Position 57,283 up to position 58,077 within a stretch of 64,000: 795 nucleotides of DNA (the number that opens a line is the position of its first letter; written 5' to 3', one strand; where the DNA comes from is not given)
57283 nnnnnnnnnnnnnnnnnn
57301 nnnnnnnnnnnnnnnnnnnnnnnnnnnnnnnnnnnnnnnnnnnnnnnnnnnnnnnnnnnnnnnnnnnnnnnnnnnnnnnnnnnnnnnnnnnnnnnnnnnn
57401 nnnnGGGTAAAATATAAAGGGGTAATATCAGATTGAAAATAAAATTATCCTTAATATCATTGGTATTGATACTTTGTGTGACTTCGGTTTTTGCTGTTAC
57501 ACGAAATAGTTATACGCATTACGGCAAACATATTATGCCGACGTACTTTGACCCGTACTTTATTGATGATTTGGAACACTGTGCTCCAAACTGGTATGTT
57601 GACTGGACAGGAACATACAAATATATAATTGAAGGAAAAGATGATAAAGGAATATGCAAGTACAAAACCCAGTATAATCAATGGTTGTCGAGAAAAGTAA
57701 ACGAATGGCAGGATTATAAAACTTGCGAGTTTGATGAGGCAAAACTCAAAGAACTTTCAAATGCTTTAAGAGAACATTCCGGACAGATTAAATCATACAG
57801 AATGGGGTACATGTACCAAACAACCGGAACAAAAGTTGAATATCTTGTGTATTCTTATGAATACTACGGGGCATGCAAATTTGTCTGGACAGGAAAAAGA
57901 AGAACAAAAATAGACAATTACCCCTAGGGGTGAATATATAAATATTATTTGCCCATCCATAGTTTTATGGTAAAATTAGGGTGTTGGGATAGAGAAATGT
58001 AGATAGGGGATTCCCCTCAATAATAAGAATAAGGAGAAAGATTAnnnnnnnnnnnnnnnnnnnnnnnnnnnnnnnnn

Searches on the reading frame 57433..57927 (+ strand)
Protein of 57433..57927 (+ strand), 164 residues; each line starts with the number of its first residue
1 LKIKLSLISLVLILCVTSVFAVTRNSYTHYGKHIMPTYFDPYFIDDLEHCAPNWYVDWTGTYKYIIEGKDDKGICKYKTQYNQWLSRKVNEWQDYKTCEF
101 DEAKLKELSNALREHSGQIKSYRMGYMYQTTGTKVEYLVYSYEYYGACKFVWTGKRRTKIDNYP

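Call 39: search_protein_families(library=pfam, proteins=[window:57433-57927:+])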
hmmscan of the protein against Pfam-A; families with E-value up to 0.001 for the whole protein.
window:57433-57927:+ (164 aa): 1 family
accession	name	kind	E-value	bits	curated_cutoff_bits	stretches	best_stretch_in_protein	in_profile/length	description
PF16476.10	DUF5053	-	0.00064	19.8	26.6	0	82-122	26-67/71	Domain of unknown function (DUF5053)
